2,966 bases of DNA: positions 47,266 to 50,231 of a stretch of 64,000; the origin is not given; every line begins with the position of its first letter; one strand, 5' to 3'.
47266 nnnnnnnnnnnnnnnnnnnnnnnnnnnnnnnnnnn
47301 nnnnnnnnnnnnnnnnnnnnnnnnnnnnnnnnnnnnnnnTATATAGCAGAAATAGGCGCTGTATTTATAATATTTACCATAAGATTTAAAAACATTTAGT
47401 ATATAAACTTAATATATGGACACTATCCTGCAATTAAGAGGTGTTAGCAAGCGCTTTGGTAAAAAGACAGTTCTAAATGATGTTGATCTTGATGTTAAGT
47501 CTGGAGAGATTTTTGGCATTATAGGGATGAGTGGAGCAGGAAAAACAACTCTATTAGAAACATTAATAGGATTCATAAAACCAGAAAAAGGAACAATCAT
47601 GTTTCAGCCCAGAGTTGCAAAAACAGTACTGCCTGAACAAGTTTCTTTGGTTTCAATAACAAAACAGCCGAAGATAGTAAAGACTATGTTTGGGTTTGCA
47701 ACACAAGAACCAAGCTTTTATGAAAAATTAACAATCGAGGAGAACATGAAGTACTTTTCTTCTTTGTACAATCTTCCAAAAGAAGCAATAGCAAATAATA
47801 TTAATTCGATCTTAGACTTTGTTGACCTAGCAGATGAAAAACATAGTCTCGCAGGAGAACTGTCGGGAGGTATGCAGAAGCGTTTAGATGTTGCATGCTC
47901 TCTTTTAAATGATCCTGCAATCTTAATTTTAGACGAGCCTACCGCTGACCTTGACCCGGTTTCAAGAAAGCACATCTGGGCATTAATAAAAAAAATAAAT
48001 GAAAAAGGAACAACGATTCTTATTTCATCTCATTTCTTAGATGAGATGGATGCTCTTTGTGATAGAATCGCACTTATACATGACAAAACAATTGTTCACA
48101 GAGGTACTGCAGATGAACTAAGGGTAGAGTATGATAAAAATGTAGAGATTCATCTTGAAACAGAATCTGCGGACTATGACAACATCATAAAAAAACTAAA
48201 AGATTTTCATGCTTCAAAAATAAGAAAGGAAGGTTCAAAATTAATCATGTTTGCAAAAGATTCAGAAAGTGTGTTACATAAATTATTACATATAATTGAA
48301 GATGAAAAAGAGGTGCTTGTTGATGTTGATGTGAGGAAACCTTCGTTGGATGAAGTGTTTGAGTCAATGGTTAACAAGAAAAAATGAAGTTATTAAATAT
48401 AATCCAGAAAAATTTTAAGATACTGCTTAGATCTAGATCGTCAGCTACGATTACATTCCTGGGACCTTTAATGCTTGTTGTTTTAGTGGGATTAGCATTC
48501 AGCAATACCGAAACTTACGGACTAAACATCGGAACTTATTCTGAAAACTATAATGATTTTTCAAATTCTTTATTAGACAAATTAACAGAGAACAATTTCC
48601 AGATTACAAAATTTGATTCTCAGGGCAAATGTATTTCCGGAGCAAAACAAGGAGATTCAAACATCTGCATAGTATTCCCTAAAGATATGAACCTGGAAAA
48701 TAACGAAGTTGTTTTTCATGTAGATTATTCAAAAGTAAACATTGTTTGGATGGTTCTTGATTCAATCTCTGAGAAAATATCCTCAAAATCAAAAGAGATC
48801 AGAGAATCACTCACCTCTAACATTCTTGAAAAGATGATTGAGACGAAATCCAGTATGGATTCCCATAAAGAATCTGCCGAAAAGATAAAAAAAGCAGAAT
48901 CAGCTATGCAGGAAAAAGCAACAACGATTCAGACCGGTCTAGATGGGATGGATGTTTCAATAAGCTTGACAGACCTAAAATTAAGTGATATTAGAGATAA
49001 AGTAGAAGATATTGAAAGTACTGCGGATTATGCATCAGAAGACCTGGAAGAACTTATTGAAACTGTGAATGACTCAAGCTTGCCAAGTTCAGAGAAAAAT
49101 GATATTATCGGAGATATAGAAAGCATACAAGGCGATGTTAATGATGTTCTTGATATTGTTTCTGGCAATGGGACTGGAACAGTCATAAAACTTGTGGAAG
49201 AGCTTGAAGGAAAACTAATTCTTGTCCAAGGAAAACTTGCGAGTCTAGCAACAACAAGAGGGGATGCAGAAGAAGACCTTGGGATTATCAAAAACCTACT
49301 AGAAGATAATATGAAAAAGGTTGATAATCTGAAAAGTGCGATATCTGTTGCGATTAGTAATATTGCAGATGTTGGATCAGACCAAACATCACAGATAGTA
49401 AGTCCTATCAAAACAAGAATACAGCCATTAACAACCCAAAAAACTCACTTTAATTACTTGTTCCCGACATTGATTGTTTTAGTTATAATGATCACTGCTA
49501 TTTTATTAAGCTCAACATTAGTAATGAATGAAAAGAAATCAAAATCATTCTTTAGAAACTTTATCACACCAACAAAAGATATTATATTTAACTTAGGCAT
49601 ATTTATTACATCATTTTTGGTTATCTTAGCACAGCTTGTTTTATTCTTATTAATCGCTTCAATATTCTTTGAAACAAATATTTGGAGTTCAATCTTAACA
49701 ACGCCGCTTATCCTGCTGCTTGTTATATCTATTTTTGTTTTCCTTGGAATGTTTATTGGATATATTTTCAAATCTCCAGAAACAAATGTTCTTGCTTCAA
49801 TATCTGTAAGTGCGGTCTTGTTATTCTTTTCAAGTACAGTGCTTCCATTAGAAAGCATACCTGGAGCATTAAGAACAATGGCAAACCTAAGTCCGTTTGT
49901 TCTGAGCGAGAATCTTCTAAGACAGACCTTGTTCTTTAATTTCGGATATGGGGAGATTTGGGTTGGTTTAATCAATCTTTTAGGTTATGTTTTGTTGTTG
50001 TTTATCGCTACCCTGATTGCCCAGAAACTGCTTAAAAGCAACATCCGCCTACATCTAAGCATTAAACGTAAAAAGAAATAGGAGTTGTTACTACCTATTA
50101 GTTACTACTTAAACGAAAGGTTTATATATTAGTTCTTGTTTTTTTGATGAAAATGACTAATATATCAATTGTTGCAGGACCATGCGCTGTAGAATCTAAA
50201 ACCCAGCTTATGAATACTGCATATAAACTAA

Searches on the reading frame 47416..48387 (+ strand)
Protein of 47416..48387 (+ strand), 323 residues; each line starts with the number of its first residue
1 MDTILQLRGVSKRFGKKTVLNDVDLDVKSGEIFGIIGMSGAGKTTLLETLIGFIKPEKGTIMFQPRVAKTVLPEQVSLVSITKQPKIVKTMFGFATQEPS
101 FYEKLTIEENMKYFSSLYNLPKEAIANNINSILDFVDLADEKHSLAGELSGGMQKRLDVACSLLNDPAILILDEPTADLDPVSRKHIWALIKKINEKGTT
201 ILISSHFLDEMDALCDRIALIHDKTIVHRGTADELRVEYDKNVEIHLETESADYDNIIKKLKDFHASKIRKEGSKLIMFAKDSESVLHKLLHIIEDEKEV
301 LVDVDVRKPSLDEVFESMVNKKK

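Call 70: search_protein_families(library=pfam, proteins=[window:47416-48387:+], max_evalue=0.01)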
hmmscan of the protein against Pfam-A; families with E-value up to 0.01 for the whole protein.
window:47416-48387:+ (323 aa): 6 families
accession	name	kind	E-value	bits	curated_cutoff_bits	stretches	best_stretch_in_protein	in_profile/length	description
PF00005.33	ABC_tran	-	4.4e-30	105.5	25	1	20-177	1-137/137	ABC transporter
PF13304.12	AAA_21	-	2.7e-09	38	27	1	146-206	235-298/304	AAA domain, putative AbiEii toxin, Type IV TA system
PF13732.12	DrrA1-3_C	-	0.00021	22.4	27.4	1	230-316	1-78/81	ATP-binding protein DrrA1-3-like, C-terminal domain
PF02463.25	SMC_N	-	0.00036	20.5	40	1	32-205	26-197/220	RecF/RecN/SMC N terminal domain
PF03205.20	MobB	-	0.0014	19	26.6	1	32-57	1-26/133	Molybdopterin guanine dinucleotide synthesis protein B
PF13555.12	AAA_29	-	0.0069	16.5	27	0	23-58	15-50/61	P-loop containing region of AAA domain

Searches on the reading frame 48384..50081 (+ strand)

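Call 70: search_protein_families(library=pfam, proteins=[window:48384-50081:+], max_evalue=0.01)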
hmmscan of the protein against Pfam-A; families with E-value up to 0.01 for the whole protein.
window:48384-50081:+ (565 aa): 2 families
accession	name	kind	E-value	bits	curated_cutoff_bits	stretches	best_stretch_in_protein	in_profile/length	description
PF12698.13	ABC2_membrane_3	-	6.5e-28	98.3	31.6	2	315-544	115-346/347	ABC-2 family transporter protein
PF01061.29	ABC2_membrane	-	3.1e-13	50.2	26.9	1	351-517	44-211/211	ABC-2 type transporter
